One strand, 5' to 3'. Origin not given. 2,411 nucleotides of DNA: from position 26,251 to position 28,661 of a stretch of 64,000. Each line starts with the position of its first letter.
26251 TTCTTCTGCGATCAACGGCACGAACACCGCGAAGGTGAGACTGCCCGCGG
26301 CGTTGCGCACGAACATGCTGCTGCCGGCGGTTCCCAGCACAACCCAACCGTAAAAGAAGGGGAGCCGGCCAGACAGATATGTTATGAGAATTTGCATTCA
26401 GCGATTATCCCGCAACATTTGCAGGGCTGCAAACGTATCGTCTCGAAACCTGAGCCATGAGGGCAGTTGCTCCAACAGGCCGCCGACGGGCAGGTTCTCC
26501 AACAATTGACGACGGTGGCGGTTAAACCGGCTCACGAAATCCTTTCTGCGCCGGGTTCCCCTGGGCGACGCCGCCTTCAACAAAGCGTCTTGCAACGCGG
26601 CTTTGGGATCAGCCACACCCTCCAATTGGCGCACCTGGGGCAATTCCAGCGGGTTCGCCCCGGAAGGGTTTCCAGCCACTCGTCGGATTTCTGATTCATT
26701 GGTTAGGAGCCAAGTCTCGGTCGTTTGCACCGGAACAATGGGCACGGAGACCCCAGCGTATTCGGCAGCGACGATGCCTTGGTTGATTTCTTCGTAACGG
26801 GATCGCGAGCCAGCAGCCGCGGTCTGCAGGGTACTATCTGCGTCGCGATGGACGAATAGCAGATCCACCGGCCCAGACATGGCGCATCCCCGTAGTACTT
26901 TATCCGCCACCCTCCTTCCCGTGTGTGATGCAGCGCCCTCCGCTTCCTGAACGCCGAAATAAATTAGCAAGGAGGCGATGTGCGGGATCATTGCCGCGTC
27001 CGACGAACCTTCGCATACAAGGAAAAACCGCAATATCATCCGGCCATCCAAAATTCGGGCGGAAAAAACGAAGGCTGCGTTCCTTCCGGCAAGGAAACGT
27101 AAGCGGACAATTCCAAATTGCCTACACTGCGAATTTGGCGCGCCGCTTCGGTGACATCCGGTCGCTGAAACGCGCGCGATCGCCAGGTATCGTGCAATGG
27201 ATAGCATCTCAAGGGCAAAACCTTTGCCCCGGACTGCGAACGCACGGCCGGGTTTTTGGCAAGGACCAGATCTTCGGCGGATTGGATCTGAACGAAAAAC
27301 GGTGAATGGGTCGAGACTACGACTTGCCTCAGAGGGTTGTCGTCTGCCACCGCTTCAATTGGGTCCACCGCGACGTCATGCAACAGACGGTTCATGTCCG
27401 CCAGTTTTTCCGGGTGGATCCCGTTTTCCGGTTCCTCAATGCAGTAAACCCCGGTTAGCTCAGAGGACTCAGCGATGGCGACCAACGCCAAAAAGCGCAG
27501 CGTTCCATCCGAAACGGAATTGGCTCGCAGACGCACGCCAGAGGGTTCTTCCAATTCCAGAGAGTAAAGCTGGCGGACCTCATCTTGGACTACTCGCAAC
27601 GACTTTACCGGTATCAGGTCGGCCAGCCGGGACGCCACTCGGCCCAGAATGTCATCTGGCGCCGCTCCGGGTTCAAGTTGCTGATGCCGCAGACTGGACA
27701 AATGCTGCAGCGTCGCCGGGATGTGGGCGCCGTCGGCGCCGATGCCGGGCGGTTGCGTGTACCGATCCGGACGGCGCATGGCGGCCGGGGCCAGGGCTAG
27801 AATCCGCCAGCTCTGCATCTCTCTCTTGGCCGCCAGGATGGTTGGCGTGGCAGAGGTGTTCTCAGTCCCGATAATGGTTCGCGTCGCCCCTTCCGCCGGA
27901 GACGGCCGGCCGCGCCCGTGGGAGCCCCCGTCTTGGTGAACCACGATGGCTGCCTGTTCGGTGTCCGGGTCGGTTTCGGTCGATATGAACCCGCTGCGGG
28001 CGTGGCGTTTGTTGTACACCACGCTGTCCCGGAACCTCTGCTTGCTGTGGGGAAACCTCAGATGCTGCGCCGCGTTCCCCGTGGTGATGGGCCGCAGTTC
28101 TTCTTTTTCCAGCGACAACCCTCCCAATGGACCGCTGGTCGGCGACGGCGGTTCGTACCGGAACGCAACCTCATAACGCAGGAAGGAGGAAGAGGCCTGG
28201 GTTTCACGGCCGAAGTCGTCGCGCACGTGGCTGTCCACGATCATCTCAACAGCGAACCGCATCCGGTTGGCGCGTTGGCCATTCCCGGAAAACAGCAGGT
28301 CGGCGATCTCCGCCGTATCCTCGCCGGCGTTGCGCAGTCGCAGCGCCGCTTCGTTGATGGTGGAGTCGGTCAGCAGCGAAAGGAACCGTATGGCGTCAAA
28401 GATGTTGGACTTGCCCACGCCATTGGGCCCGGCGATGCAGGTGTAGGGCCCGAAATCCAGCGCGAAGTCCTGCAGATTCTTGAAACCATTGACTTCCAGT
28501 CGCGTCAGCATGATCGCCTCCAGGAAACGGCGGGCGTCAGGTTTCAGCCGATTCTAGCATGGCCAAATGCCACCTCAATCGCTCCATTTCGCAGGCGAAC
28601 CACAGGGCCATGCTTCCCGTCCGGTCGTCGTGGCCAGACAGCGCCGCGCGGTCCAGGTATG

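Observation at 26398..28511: Translationally coupled ABC/SMC-type ATPase + DUF4276 (TOPRIM-like) pair wedged into a GH-MFS gene string: candidate uncharacterised OLD/PARIS/AbiL-type defence module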

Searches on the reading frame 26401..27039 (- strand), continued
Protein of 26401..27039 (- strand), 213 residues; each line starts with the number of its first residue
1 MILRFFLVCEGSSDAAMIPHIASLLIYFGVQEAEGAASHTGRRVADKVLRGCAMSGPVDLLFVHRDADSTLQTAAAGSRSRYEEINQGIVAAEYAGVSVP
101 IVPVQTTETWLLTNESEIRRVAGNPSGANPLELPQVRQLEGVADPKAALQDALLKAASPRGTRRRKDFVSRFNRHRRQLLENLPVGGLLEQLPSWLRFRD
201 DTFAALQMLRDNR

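Call 38: find_encoding_contigs(protein=P0055, flank=8000, max_places=2)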
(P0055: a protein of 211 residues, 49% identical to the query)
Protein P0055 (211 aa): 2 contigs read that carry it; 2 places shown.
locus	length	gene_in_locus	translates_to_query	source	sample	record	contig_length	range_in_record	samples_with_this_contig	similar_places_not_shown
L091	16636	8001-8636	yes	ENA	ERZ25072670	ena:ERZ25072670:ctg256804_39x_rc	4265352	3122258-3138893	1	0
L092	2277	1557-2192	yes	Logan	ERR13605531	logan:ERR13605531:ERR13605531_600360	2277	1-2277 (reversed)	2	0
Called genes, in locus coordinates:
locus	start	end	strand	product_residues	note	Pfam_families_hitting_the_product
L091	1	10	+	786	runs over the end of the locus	PF01804:Penicil_amidase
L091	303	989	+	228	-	-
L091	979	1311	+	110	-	PF01934:HepT-like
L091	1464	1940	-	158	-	PF00210:Ferritin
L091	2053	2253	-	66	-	-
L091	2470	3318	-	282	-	PF24777:DUF7700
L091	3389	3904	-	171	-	PF14367:DUF4411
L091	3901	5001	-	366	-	PF06114:Peptidase_M78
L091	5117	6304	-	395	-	PF00296:Bac_luciferase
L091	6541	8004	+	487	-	PF02463:SMC_N, PF11398:DUF2813 (faint), PF13175:AAA_15, PF13476:AAA_23, PF13555:AAA_29 (faint), PF13304:AAA_21, PF13175:AAA_15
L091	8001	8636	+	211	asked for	-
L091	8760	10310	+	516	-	PF00732:GMC_oxred_N, PF05199:GMC_oxred_C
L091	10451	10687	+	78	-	PF04255:DUF433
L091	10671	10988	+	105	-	PF18480:DUF5615 (weak)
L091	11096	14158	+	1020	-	PF22240:ISP_coupler, PF02384:N6_Mtase, PF07669:Eco57I, PF18135:Type_ISP_C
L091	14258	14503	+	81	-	-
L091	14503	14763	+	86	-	PF05016:ParE_toxin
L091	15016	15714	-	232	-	PF05685:Uma2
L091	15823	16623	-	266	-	PF04909:Amidohydro_2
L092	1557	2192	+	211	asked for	-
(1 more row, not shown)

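Call 40: search_solved_structures(query=A1, max_evalue=10)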
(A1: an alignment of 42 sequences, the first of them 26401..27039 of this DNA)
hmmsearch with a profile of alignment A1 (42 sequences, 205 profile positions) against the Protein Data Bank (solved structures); distinct sequences matched with E-value up to 10: 2.
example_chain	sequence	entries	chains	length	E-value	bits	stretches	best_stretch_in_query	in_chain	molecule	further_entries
2xmo_A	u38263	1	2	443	0.86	12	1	55-97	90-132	LMO2642 PROTEIN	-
6xyw_BB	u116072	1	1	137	0.99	11.9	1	118-172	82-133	mS38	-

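Call 51: search_dna_similar(query=window:26401-27039:-, collection=phages, mode=protein, max_evalue=0.001, max_rows=10)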
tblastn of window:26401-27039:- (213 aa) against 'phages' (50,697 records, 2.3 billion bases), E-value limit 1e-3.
No match.

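Call 52: search_dna_similar(query=window:26401-27039:-, collection=plasmids, mode=protein, max_evalue=0.001, max_rows=15)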
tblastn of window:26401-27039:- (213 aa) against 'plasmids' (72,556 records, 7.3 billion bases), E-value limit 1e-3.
Records with a match: 2; places in all: 2; records where one place covers at least 80% of the query: 1.
Best place of each record, by identity: <60% 2.
By first word of the organism name: Burkholderia 1; Kovacikia 1.
By predicted mobility (MOB-suite, as given by PLSDB): non-mobilizable 2.
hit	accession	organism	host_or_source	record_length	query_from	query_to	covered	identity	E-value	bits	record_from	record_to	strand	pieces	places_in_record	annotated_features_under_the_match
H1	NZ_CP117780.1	Burkholderia sp. FERM BP-3421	soil sample,soil sample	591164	1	199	93%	36.2%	4e-17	86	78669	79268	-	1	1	hypothetical protein | AAA family ATPase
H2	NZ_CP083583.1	Kovacikia minuta CCNUW1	cell culture,fresh water lake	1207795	3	140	65%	33.1%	9e-12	71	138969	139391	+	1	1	record has no annotation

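Call 54: search_protein_representatives(alignment_id=A1)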
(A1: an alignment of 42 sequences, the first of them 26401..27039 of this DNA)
Query: 42 sequences, 205 profile positions. Proteins with E-value up to 0.001 (for the whole library): 2490; up to 1e-10: 1698; up to 1e-30: 773. The best 150 are listed.
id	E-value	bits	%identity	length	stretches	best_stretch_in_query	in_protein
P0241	5.4e-79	280.6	-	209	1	1-200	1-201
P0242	4.8e-76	270.9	-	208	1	1-201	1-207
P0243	1.2e-75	269.7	-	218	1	1-203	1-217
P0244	1.3e-75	269.6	-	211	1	1-202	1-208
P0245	5.4e-71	254.4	-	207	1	3-203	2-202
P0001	5.8e-70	251.1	-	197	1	17-203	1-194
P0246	7.4e-70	250.7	-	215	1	1-203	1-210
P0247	1.8e-69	249.5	-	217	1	3-204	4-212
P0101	2.8e-68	245.6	-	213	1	1-202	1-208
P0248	7.7e-68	244.1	-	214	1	3-203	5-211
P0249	9.2e-68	243.9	-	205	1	3-203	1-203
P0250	1.2e-67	243.5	-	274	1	2-186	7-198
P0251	6.3e-67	241.2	-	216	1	1-203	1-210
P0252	9.0e-67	240.6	-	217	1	3-203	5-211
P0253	1.2e-66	240.3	-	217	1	2-204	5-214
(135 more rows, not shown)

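Call 68: fold_search(model_id=the predicted structure, library=viral)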
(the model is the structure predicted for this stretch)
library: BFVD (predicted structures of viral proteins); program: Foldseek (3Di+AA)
matches with E <= 10: 547; with E <= 0.001: 0
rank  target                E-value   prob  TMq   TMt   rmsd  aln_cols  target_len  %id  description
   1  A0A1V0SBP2            2.8e-02  0.66  0.29  0.14  16.1       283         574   10  Uncharacterized protein [Catovirus CTV1]
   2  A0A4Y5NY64            4.9e-02  0.60  0.31  0.20  14.3       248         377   14  (no name in the UniProt tables at hand)
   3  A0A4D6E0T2            1.0e-01  0.41  0.28  0.13  20.0       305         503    9  (no name in the UniProt tables at hand)
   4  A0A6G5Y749            1.3e-01  0.85  0.28  0.09   5.8       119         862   16  (no name in the UniProt tables at hand)
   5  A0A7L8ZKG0            1.5e-01  0.91  0.27  0.24   5.2       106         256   11  Putative UDP-glucose/GDP-mannose dehydrogenase [Campylobacter phage F379]
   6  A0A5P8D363            1.6e-01  0.60  0.35  0.25  10.5       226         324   10  (no name in the UniProt tables at hand)
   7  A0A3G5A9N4            1.6e-01  0.47  0.33  0.17  10.1       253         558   11  Uncharacterized protein [Hyperionvirus sp.]
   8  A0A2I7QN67            1.8e-01  0.23  0.24  0.13  14.1       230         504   11  (no name in the UniProt tables at hand)
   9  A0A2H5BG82            2.3e-01  0.57  0.33  0.12  14.2       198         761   11  (no name in the UniProt tables at hand)
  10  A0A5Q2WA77            2.3e-01  0.23  0.23  0.18  11.3       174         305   10  (no name in the UniProt tables at hand)
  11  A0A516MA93            3.2e-01  0.69  0.27  0.36   6.6       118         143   16  (no name in the UniProt tables at hand)
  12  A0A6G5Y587            3.6e-01  0.69  0.28  0.11   5.8       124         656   11  (no name in the UniProt tables at hand)
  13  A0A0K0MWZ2            3.6e-01  0.30  0.25  0.25  11.5       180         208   13  RuvC-like resolvase [Gordonia phage GTE6]
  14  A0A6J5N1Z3            3.9e-01  0.25  0.23  0.25  10.8       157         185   15  Uncharacterized protein [uncultured Caudovirales phage]
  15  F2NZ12                4.4e-01  0.57  0.26  0.23   5.7       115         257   10  Complete DpAV4 genome [Diadromus pulchellus ascovirus 4a]
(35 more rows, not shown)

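Call 69: search_protein_families(library=phrogs, proteins=[window:26401-27039:-], max_evalue=0.001)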
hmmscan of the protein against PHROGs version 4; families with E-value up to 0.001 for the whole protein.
window:26401-27039:- (213 aa): 0 families

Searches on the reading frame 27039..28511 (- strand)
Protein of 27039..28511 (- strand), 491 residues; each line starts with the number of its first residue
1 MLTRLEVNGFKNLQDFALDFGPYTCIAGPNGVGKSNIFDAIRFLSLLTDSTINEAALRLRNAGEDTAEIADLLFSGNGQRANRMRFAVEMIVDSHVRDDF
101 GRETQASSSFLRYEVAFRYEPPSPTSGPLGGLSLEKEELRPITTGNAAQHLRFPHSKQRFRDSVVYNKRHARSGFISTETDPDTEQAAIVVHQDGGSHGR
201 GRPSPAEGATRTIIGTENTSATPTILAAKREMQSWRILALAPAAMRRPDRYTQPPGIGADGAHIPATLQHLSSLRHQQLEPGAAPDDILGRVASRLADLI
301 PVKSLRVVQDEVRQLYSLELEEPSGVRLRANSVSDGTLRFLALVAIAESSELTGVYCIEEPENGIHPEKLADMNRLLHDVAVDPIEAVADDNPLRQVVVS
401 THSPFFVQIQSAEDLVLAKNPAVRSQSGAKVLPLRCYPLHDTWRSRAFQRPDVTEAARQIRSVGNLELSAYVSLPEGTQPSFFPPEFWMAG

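Call 4: search_protein_families(library=pfam, proteins=[window:27039-28511:-], max_evalue=0.01)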
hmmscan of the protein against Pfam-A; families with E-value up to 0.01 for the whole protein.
window:27039-28511:- (491 aa): 6 families
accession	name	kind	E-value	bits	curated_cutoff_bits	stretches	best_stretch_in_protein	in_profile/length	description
PF13304.12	AAA_21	-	3.8e-25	90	27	2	276-407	194-303/304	AAA domain, putative AbiEii toxin, Type IV TA system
PF13175.12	AAA_15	-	7.7e-21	75.6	32.1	2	313-407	291-374/374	AAA ATPase domain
PF02463.25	SMC_N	-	2.4e-10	40.6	40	1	1-44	1-47/220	RecF/RecN/SMC N terminal domain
PF13476.12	AAA_23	-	6.5e-09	37.1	27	1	4-89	1-80/201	AAA domain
PF13555.12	AAA_29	-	4.3e-05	23.6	27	1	10-56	12-58/61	P-loop containing region of AAA domain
PF11398.14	DUF2813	-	8e-05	22.6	21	0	2-43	3-44/372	Protein of unknown function (DUF2813)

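Call 5: search_protein_families(library=padloc, proteins=[window:27039-28511:-], max_evalue=0.01)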
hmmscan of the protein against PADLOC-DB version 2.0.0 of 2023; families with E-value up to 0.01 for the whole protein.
window:27039-28511:- (491 aa): 103 families (the best 25 are shown)
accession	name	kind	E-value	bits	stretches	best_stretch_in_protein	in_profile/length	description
PDLC04184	HEC-01A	-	4.7e-96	320.6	1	1-408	1-392/464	-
PDLC04182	HEC-01A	-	6.1e-30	102.5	2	213-419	175-364/406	-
PDLC04176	HEC-01A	-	6e-28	96.3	2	302-419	224-333/371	-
PDLC02980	AriA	-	7.2e-27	93.1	2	291-407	220-303/304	-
PDLC04178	HEC-01A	-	1.5e-26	91.4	2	218-408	156-332/399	-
PDLC04175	HEC-01A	-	2.6e-23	80.7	2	323-421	239-326/363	-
PDLC04541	PDC-M25A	-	9.6e-23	78.9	2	220-406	148-309/380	-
PDLC04183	HEC-01A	-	2.1e-22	77.7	2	2-92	5-88/402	-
PDLC04393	PDC-M07A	-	5.3e-22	76.4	2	237-407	200-353/435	-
PDLC02979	AriA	-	3.5e-21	74.4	2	1-64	1-58/373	-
PDLC04392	PDC-M07A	-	5.1e-21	73.2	2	224-405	185-349/432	-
PDLC04135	mad3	-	2.9e-20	71.2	2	1-54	1-58/374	mads_3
PDLC04180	HEC-01A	-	5.7e-20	69.8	1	2-409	3-323/382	-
PDLC04177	HEC-01A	-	1.1e-19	68.7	2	318-411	262-344/393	-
PDLC04391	PDC-M07A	-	2.1e-18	64.6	2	219-381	174-332/412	-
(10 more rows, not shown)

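Call 7: search_protein_families(library=ncbifam, proteins=[window:27039-28511:-], max_evalue=0.1)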
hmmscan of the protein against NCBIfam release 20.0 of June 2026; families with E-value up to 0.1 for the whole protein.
window:27039-28511:- (491 aa): 18 families
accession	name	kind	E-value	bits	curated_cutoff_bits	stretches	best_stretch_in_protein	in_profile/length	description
NF047739.1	antiphage_MADS3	equivalog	5.7e-39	134.5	420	1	1-445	1-414/427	methylation-associated defense system AAA family ATPase MAD3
NF038234.1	retron_eff_Eco8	equivalog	1.9e-09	36.7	250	2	3-49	4-52/679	retron Eco8 family effector endonuclease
TIGR00611.2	recf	equivalog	3.1e-09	36.5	172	1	2-72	1-71/339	DNA replication/repair protein RecF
TIGR02168.1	SMC_prok_B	equivalog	7.1e-08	30.7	567.35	1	2-43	2-45/1181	chromosome segregation protein SMC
TIGR04435.1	restrict_AAA_1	hypoth_equivalog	2.9e-06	26.3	300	1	18-41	35-57/568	restriction system-associated AAA family ATPase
TIGR02169.1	SMC_prok_A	equivalog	1.5e-05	22.9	729.4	1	4-44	4-46/1165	chromosome segregation protein SMC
TIGR00618.1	sbcc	subfamily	0.00066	17.7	478.5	1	4-42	5-48/1043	exonuclease subunit SbcC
NF041760.1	PtuA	equivalog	0.0026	16.7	500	1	2-49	52-101/524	retron Ec78 anti-phage system effector ATPase PtuA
NF002572.0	PRK02224.1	equivalog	0.0086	14.4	1087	1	2-79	3-79/888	DNA double-strand break repair ATPase Rad50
NF002244.0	PRK01156.1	equivalog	0.013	13.6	847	1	5-50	6-51/895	DNA double-strand break repair ATPase Rad50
TIGR03411.1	urea_trans_UrtD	equivalog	0.014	15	304.1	1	6-42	11-49/242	urea ABC transporter ATP-binding protein UrtD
NF000171.1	ABCF_producer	exception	0.015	13.7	800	0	309-379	441-509/541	TlrC/CarA/OleB/SrmB family ABC-F type ribosomal protection protein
NF001885.0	PRK00635.1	equivalog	0.02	11.9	3054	1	329-391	1384-1446/1809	excinuclease ABC subunit A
NF010680.0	PRK14079.1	equivalog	0.028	13.4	386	1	2-46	3-47/349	recombination protein F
NF003034.1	PRK03918.1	equivalog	0.033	12.1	700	1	3-84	4-87/878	DNA double-strand break repair ATPase Rad50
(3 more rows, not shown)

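Call 39: search_solved_structures(query=window:27039-28511:-, max_evalue=0.001)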
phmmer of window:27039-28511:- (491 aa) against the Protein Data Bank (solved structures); distinct sequences matched with E-value up to 0.001: 6.
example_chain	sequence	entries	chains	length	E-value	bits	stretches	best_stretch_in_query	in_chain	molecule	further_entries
6p74_A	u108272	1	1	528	2.2e-09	39.8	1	1-43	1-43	Putative ATP-dependent endonuclease of the OLD family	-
5h66_A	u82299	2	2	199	3.3e-05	26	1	2-81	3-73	Chromosome partition protein Smc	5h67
5h68_A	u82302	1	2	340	4.5e-05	25.6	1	2-44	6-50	Chromosome partition protein Smc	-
3zgx_A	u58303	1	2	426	0.00012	24.2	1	2-81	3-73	CHROMOSOME PARTITION PROTEIN SMC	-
5xg3_A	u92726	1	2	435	0.00013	24.1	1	2-81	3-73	Chromosome partition protein Smc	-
6yuf_A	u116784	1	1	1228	0.00075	21.6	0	2-50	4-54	Structural maintenance of chromosomes protein 1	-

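Call 49: find_homologous_proteins(query=window:27039-28511:-, max_evalue=1e-10)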
Query window:27039-28511:- (491 aa): 7211 proteins with E <= 1e-10 among 8000 candidates; the best 120 are listed.
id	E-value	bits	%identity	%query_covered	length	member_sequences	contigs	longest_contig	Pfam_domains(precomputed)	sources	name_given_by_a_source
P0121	0.0e+0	1101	100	100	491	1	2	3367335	PF13175.13,PF13476.13,PF02463.26,PF13304.13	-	-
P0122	8.7e-225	765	71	100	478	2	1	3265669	PF13175.13,PF13476.13,PF02463.26,PF13304.13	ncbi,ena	-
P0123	8.9e-223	758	71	100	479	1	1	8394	PF13175.13,PF13476.13,PF02463.26,PF13304.13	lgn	-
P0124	3.4e-217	740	71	99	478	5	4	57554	PF13175.13,PF13476.13,PF02463.26,PF13304.13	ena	-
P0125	4.5e-217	740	68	99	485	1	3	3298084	PF13175.13,PF13476.13,PF02463.26,PF13304.13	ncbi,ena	-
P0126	3.0e-216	737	71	99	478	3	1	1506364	PF13175.13,PF13476.13,PF02463.26,PF13304.13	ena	-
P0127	3.1e-216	737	70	99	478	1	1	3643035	PF13175.13,PF13476.13,PF02463.26,PF13304.13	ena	-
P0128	5.0e-216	736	70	99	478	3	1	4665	PF13175.13,PF13476.13,PF02463.26,PF13304.13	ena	-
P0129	1.0e-215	735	70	99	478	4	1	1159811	PF13175.13,PF13476.13,PF02463.26,PF13304.13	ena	-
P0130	1.1e-215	735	69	99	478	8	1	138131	PF11398.15,PF13175.13,PF13476.13,PF02463.26,PF13304.13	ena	-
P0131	1.3e-215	735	70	99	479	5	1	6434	PF13175.13,PF13476.13,PF02463.26,PF13304.13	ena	-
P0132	1.6e-215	734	69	99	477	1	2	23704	PF13175.13,PF13476.13,PF02463.26,PF13304.13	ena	-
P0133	2.4e-215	734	69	99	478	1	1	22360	PF13175.13,PF13476.13,PF02463.26,PF13304.13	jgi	-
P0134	5.8e-215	733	68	99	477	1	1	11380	PF13175.13,PF13476.13,PF02463.26,PF13304.13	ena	-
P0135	6.8e-215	732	70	99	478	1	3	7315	PF13175.13,PF13476.13,PF02463.26,PF13304.13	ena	-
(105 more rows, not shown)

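Call 60: predict_structure(alignment_id=A2)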
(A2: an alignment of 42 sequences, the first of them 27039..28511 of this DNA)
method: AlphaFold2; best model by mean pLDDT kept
length: 491 residues; sequences in the alignment: 42
mean_pLDDT: 50.3   pTM: 0.34
mean pLDDT of the five models: 50.3, 48.6, 41.6, 39.1, 38.8
residues with pLDDT >= 90: 0; 70-90: 68; 50-70: 177; < 50: 246
segments of 3 or more residues with pLDDT < 50: 21-35, 96-103, 105-108, 150-183, 185-264, 277-279, 281-285, 312-314, 330-337, 352-370, 376-410, 423-426, 428-434, 473-483, 489-491
pLDDT, mean of each block of 10 residues (from residue 1): 69 64 34 51 66 72 59 66 78 47 47 81 75 80 53 34 27 35 39 33 26 21 28 27 26 29 48 54 57 68 68 57 60 46 59 39 39 49 42 36 32 54 49 56 66 61 65 44 48 37
secondary structure, 60 per line:
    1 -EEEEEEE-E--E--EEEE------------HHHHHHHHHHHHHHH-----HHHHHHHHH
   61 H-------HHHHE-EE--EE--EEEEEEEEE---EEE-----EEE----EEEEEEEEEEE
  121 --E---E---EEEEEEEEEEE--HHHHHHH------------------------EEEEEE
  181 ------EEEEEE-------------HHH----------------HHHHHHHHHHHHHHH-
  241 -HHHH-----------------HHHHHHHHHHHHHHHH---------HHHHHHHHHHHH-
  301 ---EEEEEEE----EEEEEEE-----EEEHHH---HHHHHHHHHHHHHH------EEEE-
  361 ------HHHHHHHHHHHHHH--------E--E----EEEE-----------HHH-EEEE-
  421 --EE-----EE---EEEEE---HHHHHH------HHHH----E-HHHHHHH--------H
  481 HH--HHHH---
elements in order: E2-8 E16-19 H32-46 H52-61 H69-72 E83-91 E95-97 E103-105 E110-120 E131-141 H144-150 E175-180 E187-192 H225-239 H242-245 H263-278 H288-299 E304-310 E315-321 E327-329 H336-349 E356-359 H367-380 E397-400 E416-419 E435-439 H443-448 H455-458 H465-471 H485-488

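Call 69: search_protein_families(library=phrogs, proteins=[window:27039-28511:-], max_evalue=0.001)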
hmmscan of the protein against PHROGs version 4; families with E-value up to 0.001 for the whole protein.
window:27039-28511:- (491 aa): 8 families
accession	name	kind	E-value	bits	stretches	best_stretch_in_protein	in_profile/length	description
phrog_4747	-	unknown function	1.3e-20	75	2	2-45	3-46/610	-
phrog_3940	-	unknown function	1.7e-10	41.3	1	1-45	4-49/537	-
phrog_8323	-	unknown function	1.3e-08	34.9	1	3-42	52-92/623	-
phrog_7507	-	unknown function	4.6e-07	30.5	1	2-54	4-57/483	-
phrog_5836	-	unknown function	6.6e-06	25.3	0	24-50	51-77/1071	-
phrog_77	-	DNA, RNA and nucleotide metabolism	9.1e-06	25.4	1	2-44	298-343/967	SbcC-like subunit of palindrome specific endonuclease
phrog_19212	-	unknown function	1.3e-05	25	0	2-41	3-45/550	-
phrog_1499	-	unknown function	0.00022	21.6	1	3-43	6-47/427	-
